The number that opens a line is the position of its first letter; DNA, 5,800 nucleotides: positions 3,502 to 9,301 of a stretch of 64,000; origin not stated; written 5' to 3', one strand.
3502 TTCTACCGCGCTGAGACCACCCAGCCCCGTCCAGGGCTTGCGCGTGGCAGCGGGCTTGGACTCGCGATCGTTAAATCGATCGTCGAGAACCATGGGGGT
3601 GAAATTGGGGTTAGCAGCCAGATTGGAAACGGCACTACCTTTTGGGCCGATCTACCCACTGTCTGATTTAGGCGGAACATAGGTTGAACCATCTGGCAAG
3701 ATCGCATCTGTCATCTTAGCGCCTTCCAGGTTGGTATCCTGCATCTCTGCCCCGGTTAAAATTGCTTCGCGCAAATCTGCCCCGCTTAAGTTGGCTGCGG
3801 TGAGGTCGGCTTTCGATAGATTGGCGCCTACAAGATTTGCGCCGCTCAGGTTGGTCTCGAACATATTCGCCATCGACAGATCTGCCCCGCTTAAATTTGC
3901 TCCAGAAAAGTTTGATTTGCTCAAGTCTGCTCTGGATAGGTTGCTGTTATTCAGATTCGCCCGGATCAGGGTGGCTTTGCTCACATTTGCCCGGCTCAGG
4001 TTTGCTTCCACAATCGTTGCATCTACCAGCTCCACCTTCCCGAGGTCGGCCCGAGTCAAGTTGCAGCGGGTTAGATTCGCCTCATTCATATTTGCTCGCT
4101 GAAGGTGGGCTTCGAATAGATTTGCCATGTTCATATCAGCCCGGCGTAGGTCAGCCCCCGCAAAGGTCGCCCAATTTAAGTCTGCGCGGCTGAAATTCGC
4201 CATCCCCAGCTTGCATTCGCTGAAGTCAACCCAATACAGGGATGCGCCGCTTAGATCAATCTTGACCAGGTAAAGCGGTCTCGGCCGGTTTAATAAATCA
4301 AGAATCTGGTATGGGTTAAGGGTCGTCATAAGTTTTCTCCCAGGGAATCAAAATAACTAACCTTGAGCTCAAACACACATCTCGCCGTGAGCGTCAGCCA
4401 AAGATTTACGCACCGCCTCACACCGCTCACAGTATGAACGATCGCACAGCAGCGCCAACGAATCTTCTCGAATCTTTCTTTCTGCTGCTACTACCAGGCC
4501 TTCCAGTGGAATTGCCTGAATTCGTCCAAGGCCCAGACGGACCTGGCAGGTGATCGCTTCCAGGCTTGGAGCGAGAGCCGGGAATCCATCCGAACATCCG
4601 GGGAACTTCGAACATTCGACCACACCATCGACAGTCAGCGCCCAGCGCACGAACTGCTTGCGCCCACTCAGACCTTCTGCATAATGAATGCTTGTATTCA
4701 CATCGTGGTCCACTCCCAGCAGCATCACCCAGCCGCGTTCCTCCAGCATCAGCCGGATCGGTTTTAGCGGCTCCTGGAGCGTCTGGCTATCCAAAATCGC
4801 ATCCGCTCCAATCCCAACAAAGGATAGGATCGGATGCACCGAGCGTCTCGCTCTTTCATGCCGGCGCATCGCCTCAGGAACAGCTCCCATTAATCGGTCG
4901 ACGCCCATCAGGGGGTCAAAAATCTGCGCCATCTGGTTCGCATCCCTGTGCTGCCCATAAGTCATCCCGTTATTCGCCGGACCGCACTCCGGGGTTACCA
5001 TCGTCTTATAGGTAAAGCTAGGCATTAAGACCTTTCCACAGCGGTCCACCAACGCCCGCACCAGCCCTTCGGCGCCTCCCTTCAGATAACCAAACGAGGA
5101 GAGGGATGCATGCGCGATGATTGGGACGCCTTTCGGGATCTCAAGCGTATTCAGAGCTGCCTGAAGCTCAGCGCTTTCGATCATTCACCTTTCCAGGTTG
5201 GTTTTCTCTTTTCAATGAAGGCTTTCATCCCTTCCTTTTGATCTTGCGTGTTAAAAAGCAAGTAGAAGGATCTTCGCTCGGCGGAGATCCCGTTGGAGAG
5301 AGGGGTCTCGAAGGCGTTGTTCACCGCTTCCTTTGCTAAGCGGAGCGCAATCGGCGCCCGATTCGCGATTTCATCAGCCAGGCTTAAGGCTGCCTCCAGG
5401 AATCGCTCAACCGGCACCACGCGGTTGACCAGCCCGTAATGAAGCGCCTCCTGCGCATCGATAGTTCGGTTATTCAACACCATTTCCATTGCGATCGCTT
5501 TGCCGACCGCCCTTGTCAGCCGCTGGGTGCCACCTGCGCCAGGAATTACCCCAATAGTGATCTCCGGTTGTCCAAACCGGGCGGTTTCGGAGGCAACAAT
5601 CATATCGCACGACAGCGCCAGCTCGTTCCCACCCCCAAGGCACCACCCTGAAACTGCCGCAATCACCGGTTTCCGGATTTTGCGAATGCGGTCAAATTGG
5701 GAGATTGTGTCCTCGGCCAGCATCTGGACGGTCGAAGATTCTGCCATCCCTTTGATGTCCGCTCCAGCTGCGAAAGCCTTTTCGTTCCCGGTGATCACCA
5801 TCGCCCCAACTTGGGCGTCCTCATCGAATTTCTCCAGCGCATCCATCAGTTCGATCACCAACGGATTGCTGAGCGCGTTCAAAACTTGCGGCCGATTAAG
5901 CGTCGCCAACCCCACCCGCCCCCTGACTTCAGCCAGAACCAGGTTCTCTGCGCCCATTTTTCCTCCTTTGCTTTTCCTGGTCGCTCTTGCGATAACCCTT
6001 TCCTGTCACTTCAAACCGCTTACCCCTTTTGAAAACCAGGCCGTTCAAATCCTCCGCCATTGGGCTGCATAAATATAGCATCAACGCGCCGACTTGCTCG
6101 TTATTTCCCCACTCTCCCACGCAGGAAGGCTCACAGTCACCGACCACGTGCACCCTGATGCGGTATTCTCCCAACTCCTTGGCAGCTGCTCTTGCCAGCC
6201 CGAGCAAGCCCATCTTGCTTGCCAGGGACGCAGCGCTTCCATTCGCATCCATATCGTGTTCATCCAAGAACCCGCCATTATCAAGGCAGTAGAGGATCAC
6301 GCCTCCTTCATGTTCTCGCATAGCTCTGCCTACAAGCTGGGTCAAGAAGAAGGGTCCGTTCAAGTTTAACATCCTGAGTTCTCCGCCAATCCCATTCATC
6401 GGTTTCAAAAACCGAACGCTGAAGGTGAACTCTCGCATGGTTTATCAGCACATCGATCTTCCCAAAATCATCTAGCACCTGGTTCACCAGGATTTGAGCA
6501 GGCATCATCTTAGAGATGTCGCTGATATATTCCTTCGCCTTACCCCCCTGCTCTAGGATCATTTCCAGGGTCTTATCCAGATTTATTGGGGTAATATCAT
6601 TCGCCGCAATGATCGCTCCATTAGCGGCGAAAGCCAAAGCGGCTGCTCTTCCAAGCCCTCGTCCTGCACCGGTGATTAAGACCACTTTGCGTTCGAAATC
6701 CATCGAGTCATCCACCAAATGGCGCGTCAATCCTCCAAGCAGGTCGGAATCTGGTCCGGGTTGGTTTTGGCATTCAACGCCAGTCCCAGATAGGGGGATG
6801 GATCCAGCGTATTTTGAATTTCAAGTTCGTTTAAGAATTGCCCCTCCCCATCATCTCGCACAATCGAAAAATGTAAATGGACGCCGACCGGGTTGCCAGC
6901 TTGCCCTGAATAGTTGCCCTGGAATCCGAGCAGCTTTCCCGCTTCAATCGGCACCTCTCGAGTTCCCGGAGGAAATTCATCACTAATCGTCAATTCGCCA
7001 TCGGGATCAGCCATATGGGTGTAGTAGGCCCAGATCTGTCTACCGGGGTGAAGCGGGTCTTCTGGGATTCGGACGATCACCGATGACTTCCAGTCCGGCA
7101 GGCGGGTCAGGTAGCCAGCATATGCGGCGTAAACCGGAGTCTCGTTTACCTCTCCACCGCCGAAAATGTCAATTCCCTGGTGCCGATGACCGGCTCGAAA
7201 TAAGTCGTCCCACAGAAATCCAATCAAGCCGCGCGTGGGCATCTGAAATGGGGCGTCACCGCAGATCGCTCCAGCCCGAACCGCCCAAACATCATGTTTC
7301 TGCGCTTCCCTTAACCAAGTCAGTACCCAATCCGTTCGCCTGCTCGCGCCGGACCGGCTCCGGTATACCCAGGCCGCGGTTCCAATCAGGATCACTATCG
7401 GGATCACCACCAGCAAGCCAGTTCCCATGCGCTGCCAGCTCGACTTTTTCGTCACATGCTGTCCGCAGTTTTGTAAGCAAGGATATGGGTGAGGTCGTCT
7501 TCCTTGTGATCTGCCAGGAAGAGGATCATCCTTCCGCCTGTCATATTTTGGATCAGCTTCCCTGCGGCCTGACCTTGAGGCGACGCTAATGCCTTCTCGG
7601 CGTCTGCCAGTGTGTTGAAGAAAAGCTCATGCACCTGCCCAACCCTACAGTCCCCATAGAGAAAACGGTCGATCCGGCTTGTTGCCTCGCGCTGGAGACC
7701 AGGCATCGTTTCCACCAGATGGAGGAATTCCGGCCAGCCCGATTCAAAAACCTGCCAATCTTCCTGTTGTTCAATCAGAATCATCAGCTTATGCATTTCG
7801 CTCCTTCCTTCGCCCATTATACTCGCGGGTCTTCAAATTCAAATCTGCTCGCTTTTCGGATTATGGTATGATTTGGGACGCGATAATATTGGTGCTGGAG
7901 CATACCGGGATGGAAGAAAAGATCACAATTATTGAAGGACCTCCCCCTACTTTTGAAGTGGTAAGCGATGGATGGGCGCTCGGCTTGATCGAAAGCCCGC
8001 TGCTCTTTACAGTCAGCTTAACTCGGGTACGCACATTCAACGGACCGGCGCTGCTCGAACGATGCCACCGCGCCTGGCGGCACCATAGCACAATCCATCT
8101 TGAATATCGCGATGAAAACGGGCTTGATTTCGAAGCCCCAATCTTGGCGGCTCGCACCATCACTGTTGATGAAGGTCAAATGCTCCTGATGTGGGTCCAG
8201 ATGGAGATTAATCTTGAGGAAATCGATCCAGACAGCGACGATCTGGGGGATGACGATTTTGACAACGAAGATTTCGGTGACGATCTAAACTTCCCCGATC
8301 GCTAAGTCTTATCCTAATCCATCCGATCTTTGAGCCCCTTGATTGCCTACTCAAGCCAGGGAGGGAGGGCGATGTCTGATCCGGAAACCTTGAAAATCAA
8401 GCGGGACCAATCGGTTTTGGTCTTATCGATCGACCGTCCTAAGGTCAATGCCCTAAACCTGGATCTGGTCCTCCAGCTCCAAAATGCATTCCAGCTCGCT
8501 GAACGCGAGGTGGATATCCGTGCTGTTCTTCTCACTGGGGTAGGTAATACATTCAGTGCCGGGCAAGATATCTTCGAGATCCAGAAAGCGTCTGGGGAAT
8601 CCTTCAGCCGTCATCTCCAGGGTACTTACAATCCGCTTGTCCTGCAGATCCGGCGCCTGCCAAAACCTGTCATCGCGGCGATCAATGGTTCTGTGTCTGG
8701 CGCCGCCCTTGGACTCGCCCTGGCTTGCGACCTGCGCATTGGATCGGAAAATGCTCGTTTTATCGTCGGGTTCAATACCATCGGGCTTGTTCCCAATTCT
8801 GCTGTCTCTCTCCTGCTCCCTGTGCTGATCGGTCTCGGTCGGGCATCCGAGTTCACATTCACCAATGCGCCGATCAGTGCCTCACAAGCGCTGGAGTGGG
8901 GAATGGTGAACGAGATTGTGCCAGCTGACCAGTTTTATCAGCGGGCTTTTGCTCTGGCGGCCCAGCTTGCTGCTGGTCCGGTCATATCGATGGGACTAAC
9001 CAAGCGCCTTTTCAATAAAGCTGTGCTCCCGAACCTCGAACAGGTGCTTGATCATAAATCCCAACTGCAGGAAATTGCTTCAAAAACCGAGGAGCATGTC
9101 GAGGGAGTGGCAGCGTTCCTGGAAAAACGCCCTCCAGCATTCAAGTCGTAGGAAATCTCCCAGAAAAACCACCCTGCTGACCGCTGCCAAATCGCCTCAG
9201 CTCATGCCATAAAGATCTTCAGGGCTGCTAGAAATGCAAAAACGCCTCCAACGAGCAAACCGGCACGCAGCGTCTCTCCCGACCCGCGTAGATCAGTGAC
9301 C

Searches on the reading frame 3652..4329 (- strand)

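Call 10: search_protein_families(library=pfam, max_evalue=0.00001, proteins=[window:3652-4329:-])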
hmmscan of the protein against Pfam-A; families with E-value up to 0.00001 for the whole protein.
window:3652-4329:- (225 aa): 4 families
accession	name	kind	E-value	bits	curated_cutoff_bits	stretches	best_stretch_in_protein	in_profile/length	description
PF00805.28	Pentapeptide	-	9.3e-63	207.7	20.2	6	154-193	1-40/40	Pentapeptide repeats (8 copies)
PF13599.13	Pentapeptide_4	-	9.5e-29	99.7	38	4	33-105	5-77/78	Pentapeptide repeat region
PF13576.12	Pentapeptide_3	-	3.3e-19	69.3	27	0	27-66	2-44/48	Pentapeptide repeats (9 copies)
PF25296.1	Decapeptide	-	5.2e-08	33.1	45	0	36-95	12-71/74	Decapeptide repeat region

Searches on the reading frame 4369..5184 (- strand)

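Call 10: search_protein_families(library=pfam, max_evalue=0.00001, proteins=[window:4369-5184:-])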
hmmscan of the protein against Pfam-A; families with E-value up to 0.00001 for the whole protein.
window:4369-5184:- (271 aa): 1 family
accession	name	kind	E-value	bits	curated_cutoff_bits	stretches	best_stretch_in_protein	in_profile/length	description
PF02522.19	Antibiotic_NAT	-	4e-30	105.5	25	1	24-235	2-228/232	Aminoglycoside 3-N-acetyltransferase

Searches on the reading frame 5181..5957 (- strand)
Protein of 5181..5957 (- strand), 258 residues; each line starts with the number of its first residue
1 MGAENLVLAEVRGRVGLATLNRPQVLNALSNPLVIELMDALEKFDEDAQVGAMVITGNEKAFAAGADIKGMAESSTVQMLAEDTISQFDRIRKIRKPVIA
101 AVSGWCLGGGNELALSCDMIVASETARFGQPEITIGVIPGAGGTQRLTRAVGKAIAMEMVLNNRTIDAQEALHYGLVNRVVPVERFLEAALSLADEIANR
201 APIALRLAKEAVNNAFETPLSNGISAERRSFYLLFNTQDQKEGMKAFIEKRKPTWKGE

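Call 10: search_protein_families(library=pfam, max_evalue=0.00001, proteins=[window:5181-5957:-])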
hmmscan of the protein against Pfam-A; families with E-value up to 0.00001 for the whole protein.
window:5181-5957:- (258 aa): 2 families
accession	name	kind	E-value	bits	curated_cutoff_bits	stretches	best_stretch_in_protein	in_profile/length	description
PF00378.25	ECH_1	-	1.4e-81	273.9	27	1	14-257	5-250/251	Enoyl-CoA hydratase/isomerase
PF16113.10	ECH_2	-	1e-39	137.4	27.2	1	15-190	1-181/335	Enoyl-CoA hydratase/isomerase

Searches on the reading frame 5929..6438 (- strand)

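Call 10: search_protein_families(library=pfam, max_evalue=0.00001, proteins=[window:5929-6438:-])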
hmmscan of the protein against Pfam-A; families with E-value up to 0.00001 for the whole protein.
window:5929-6438:- (169 aa): 2 families
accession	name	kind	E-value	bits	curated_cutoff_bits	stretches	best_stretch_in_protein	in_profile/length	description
PF13561.12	adh_short_C2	-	6.9e-09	36.1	27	1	24-99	103-171/236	Enoyl-(Acyl carrier protein) reductase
PF00106.31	adh_short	-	2.4e-07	30.9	26.6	1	24-99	107-177/195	short chain dehydrogenase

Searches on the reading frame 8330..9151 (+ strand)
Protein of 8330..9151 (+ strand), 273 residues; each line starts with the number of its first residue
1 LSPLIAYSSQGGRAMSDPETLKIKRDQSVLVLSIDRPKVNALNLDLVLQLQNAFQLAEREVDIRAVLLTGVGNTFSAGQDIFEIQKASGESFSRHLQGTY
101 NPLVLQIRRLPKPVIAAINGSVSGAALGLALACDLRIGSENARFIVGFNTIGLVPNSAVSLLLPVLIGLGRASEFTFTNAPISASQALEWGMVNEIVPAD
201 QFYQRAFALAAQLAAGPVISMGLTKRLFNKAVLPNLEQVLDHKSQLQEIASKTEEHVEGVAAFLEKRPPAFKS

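Call 10: search_protein_families(library=pfam, max_evalue=0.00001, proteins=[window:8330-9151:+])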
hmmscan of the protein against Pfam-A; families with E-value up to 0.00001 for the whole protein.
window:8330-9151:+ (273 aa): 2 families
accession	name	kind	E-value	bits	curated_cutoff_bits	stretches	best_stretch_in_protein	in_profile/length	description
PF00378.25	ECH_1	-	8.7e-56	189.5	27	1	25-272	2-249/251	Enoyl-CoA hydratase/isomerase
PF16113.10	ECH_2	-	1.6e-25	90.8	27.2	1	31-264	3-238/335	Enoyl-CoA hydratase/isomerase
